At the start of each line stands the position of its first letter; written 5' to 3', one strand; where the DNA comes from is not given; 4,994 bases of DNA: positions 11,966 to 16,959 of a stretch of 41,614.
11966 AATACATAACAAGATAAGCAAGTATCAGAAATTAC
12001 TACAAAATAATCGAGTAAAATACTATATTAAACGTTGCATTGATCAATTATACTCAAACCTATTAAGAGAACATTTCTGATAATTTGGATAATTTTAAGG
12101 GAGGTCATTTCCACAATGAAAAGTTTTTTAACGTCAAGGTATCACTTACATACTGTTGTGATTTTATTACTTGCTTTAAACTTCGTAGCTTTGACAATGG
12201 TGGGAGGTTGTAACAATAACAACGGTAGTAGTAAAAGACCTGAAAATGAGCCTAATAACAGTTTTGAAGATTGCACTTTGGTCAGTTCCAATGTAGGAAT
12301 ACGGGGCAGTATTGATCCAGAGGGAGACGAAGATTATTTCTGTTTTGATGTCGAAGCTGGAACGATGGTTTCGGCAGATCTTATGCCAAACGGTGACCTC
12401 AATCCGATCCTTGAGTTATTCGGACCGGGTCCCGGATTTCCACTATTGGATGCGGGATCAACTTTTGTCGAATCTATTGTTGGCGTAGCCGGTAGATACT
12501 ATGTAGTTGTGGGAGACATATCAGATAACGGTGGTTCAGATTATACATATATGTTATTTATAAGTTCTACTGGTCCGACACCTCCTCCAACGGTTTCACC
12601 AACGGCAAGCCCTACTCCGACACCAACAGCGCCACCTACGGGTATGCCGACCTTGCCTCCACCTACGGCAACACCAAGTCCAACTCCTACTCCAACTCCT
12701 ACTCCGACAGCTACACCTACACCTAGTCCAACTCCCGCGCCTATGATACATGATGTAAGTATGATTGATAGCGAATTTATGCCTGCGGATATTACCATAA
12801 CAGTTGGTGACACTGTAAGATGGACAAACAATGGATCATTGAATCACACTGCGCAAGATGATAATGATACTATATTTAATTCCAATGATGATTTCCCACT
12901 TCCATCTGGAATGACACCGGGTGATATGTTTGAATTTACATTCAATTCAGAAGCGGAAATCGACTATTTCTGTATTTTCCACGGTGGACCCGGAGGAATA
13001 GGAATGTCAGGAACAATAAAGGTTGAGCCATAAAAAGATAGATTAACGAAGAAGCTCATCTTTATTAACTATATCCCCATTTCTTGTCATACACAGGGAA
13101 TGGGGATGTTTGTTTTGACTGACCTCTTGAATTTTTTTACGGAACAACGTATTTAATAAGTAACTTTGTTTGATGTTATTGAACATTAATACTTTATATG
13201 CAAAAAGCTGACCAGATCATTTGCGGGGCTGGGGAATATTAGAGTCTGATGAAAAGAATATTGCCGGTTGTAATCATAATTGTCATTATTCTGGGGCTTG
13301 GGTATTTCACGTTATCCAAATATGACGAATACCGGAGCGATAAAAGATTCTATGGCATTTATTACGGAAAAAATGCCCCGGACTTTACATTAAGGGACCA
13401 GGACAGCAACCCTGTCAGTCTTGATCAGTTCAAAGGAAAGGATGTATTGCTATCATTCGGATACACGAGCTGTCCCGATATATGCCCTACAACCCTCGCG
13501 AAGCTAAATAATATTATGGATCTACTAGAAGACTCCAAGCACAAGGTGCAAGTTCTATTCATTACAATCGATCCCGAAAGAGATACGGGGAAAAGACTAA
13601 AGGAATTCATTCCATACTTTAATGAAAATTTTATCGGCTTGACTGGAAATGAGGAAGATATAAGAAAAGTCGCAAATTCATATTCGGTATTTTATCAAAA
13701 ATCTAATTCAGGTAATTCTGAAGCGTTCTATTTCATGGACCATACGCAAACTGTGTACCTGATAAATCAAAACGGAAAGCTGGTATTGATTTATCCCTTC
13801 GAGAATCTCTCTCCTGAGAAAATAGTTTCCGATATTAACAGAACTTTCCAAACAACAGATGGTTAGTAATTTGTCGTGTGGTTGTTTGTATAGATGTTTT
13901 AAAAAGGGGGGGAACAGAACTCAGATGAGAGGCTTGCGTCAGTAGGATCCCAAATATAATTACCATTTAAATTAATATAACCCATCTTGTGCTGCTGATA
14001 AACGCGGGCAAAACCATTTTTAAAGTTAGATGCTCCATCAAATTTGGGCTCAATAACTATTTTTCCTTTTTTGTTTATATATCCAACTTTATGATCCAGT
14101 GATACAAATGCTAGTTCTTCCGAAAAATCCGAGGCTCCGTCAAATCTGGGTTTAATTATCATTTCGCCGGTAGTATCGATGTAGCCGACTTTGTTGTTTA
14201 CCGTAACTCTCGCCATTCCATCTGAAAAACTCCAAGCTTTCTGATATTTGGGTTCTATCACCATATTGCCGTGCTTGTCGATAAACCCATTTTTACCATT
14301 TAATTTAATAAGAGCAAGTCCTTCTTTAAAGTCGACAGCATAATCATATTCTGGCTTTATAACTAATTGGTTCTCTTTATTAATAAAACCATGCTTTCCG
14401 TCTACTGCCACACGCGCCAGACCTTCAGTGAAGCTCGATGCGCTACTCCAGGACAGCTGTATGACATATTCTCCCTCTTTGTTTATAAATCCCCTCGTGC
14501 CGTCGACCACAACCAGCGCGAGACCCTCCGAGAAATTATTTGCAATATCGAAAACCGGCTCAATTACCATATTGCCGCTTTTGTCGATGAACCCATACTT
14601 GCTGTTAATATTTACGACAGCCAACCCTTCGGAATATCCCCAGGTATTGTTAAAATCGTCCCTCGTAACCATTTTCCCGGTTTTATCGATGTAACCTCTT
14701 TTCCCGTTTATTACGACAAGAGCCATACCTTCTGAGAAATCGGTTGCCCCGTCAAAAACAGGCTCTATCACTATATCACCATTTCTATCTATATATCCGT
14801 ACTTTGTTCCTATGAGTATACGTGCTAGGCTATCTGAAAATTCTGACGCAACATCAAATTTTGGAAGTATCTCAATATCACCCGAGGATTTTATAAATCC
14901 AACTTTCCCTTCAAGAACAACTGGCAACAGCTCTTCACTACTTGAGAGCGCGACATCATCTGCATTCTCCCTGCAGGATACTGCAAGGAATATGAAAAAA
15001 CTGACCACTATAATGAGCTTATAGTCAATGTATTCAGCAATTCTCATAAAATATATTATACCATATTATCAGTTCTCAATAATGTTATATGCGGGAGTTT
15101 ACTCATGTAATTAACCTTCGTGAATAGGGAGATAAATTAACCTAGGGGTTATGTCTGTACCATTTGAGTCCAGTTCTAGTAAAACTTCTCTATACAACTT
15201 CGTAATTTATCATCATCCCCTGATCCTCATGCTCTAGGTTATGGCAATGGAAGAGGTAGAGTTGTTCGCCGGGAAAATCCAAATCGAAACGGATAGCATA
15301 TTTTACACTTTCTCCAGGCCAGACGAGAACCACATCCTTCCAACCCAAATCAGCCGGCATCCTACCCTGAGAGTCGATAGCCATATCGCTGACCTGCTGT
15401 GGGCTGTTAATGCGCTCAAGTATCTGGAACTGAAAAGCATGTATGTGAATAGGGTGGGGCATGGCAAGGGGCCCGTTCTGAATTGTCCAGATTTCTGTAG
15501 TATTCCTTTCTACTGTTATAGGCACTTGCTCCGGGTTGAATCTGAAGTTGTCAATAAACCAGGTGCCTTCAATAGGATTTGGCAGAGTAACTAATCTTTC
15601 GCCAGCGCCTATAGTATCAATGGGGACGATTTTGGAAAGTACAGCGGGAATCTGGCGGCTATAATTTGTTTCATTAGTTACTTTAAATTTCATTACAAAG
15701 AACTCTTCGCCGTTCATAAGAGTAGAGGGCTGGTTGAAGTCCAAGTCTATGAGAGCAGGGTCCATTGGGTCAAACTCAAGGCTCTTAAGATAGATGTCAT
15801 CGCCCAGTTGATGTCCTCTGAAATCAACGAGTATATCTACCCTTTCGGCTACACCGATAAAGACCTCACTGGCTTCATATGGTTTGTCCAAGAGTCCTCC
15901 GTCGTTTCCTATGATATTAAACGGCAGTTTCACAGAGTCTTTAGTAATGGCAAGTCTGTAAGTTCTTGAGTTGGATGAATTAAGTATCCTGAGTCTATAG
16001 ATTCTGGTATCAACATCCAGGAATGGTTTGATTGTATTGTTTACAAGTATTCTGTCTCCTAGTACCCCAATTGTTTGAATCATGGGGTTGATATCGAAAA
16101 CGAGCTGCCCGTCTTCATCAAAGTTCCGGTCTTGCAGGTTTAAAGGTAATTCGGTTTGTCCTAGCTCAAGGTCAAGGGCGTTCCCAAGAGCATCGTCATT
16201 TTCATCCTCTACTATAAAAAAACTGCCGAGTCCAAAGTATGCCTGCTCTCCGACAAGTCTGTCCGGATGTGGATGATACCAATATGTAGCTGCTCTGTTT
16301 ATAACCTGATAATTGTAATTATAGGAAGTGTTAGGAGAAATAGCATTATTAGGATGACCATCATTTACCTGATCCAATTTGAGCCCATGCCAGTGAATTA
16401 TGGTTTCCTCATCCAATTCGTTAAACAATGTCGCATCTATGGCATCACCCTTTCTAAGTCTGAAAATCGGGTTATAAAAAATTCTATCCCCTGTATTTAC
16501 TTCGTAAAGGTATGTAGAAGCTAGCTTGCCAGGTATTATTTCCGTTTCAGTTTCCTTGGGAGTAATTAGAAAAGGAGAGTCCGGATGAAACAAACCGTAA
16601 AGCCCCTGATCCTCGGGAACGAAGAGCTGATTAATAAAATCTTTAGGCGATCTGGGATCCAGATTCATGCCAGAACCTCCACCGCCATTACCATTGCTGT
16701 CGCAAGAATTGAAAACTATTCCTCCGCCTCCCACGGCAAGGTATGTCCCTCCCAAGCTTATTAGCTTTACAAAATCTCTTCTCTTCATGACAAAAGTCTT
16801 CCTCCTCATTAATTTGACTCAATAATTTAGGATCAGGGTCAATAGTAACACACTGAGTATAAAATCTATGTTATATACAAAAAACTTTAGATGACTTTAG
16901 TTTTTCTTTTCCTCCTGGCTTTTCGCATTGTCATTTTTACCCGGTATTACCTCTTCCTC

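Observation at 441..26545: Long imperfect inverted repeats bracket a ~26 kb segment with a serine recombinase at one end and a plasmid-like module at the other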

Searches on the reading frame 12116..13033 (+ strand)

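Call 6: search_protein_families(library=pfam, proteins=[window:12116-13033:+], max_evalue=0.01)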
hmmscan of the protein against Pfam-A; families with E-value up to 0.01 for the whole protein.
window:12116-13033:+ (305 aa): 1 family
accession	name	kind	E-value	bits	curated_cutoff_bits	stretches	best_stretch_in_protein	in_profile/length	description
PF00127.26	Copper-bind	-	3.5e-08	34.2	21.2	1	220-304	13-99/99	Copper binding proteins, plastocyanin/azurin family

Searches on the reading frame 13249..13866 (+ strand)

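Call 6: search_protein_families(library=pfam, proteins=[window:13249-13866:+], max_evalue=0.01)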
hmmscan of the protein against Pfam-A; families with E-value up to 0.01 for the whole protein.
window:13249-13866:+ (205 aa): 4 families
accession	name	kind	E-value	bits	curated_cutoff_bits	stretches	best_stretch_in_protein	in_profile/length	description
PF02630.20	SCO1-SenC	-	4.7e-45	153.3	22.8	1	44-177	2-133/134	SCO1/SenC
PF00578.27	AhpC-TSA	-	4.9e-12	46.3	26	1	40-179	2-122/124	AhpC/TSA family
PF08534.16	Redoxin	-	6.7e-09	36.1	26.6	1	40-179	3-129/148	Redoxin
PF13905.12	Thioredoxin_8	-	0.00062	20.5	27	1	64-177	2-93/94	Thioredoxin-like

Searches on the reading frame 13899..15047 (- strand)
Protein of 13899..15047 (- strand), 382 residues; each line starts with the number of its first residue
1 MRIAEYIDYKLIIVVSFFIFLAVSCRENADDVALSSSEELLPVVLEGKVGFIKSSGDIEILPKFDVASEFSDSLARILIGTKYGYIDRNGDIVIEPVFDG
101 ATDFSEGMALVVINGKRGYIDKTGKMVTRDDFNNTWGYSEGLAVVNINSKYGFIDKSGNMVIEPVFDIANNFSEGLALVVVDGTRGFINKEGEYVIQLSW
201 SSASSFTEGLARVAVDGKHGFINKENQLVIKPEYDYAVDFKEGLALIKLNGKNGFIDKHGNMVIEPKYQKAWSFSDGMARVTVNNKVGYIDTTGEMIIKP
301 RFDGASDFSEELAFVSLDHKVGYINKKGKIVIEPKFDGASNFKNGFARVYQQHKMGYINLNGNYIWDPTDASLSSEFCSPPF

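Call 7: search_protein_families(library=pfam, proteins=[window:13899-15047:-], max_evalue=0.01)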
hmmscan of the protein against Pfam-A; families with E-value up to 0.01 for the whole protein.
window:13899-15047:- (382 aa): 2 families
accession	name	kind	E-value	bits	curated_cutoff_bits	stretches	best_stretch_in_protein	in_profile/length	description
PF14903.11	WG_beta_rep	-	1.4e-101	332.5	25.6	9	83-116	1-34/35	WG containing repeat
PF23212.2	DUF7064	-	0.0093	16.7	24.7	0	204-225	100-121/126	Domain of unknown function (DUF7064)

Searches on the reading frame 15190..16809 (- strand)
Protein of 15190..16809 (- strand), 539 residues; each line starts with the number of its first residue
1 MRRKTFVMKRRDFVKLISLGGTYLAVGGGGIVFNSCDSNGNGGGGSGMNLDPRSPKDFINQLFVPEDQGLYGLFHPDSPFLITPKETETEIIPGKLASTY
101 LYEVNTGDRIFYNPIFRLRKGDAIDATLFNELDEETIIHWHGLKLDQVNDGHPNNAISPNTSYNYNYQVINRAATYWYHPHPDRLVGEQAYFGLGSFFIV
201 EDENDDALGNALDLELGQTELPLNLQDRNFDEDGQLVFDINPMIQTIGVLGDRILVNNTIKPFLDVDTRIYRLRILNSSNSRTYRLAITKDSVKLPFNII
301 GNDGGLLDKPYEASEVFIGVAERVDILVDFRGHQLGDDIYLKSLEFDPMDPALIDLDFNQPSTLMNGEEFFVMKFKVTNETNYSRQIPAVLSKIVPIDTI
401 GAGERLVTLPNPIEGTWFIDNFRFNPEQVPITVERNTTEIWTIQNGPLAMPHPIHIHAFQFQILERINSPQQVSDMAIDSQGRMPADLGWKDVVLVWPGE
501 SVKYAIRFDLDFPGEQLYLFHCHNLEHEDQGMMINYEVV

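Call 7: search_protein_families(library=pfam, proteins=[window:15190-16809:-], max_evalue=0.01)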
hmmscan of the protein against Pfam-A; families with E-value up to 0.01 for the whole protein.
window:15190-16809:- (539 aa): 3 families
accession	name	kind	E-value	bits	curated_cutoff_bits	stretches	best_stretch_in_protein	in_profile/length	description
PF07731.20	Cu-oxidase_2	-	2.3e-29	102.3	20.4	1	417-538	22-133/137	Multicopper oxidase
PF07732.21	Cu-oxidase_3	-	1.1e-21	77.6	21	1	109-204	22-118/119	Multicopper oxidase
PF00394.28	Cu-oxidase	-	0.0005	20.7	21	1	270-331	67-123/157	Multicopper oxidase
